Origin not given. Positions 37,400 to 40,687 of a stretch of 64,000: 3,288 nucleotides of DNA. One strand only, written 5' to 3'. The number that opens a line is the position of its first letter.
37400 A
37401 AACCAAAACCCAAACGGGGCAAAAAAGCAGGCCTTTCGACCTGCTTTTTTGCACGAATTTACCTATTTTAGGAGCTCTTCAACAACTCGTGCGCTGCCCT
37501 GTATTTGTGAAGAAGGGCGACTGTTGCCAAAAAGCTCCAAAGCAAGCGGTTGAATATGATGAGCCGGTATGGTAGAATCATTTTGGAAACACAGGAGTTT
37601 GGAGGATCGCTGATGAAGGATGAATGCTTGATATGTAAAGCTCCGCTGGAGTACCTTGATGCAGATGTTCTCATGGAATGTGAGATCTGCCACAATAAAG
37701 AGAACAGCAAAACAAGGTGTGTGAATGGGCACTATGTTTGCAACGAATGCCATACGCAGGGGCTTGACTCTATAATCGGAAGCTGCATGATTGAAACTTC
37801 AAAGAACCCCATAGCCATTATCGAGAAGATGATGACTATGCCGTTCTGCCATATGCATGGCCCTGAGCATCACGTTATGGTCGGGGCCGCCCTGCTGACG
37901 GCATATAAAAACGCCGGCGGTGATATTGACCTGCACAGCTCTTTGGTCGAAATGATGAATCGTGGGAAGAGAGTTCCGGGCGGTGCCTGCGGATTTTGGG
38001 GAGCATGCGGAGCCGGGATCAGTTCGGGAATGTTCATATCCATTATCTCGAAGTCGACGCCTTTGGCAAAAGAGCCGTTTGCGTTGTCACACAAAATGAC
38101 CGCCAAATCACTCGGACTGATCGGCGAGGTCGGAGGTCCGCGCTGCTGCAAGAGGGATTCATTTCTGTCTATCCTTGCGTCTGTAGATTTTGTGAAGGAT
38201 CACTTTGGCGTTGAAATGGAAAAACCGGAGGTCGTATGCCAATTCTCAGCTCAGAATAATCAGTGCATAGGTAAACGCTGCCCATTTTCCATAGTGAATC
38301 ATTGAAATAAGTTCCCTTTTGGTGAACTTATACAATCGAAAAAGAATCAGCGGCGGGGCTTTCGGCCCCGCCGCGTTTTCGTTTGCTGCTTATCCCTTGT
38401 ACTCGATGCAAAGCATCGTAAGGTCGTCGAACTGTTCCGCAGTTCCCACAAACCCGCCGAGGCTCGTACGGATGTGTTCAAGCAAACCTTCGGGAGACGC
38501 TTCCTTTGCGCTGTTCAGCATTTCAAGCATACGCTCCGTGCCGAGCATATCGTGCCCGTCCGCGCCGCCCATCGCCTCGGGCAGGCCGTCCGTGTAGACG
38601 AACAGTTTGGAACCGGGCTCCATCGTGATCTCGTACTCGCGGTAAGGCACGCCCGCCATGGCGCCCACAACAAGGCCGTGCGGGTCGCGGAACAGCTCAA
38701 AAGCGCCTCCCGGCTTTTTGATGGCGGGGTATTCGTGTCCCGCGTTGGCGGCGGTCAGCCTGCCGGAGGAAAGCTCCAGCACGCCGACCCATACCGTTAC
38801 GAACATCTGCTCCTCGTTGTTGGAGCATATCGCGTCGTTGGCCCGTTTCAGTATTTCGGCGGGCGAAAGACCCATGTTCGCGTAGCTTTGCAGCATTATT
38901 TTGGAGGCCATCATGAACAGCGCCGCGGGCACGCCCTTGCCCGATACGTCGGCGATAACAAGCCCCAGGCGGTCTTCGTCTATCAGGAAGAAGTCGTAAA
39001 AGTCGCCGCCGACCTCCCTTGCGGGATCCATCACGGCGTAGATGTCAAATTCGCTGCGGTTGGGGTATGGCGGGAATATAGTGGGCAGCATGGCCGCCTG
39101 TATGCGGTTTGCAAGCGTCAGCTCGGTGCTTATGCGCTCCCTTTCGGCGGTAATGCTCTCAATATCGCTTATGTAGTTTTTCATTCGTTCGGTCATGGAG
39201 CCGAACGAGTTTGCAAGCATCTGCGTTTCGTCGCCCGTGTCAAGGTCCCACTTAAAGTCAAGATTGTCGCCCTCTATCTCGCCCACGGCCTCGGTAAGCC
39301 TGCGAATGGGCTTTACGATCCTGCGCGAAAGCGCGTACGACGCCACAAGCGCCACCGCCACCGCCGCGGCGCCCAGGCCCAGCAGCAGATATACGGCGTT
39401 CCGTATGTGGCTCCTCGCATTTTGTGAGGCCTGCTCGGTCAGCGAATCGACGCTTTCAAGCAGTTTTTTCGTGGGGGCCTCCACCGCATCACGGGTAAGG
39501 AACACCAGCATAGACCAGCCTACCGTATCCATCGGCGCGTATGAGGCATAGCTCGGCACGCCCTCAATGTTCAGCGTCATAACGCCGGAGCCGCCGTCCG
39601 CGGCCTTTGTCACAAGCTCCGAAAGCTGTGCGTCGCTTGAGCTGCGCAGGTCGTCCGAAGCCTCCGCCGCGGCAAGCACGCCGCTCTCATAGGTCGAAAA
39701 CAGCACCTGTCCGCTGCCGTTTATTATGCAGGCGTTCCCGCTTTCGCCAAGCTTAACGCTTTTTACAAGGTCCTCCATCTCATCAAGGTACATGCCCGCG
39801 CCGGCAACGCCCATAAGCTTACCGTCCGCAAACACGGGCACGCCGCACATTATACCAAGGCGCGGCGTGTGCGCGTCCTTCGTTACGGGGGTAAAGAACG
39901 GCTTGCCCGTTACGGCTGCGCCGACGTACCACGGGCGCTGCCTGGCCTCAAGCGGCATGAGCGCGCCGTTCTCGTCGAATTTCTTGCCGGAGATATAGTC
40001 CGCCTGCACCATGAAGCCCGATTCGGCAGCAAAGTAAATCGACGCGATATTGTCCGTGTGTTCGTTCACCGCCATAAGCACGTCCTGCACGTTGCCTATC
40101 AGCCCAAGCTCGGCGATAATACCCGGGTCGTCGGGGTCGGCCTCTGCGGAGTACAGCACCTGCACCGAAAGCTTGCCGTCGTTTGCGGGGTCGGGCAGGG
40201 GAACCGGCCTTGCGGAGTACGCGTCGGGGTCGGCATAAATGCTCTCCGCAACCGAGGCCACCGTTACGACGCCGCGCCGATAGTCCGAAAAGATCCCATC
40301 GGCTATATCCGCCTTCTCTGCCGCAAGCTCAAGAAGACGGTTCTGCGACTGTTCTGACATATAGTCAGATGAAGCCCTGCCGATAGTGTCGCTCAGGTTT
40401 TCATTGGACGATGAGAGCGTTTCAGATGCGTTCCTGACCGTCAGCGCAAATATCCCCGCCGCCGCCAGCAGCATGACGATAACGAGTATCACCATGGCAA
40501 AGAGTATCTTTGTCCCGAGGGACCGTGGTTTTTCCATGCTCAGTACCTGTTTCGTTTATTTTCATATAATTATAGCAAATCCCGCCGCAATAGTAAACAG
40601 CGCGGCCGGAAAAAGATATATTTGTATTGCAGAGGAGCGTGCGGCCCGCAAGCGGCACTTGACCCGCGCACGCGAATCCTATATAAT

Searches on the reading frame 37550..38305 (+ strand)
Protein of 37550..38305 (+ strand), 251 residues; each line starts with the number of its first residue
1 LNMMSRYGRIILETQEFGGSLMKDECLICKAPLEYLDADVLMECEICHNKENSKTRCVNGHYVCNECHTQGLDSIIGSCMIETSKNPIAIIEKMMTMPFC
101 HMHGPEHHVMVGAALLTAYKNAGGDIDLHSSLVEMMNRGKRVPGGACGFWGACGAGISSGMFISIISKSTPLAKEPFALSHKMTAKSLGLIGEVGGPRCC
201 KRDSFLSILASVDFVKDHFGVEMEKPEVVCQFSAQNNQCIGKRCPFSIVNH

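Call 35: search_protein_families(library=pfam, proteins=[window:37550-38305:+], max_evalue=0.001)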
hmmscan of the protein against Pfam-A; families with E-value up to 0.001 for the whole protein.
window:37550-38305:+ (251 aa): 1 family
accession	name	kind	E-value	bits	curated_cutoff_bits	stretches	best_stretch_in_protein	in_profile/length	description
PF18978.5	DUF5714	-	1.4e-69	233.5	26.2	1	75-246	1-172/173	Family of unknown function (DUF5714)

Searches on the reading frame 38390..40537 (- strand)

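Call 35: search_protein_families(library=pfam, proteins=[window:38390-40537:-], max_evalue=0.001)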
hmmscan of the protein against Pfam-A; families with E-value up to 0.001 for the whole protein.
window:38390-40537:- (715 aa): 3 families
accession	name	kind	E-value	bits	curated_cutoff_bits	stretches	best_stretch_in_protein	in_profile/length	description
PF07228.17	SpoIIE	-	9.1e-52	176.2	25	1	520-713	1-191/192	Stage II sporulation protein E (SpoIIE)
PF02743.24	dCache_1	-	2e-19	70.6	45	1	154-345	58-239/240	Cache domain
PF00672.30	HAMP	-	3.3e-08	34.2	25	1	403-453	2-52/53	HAMP domain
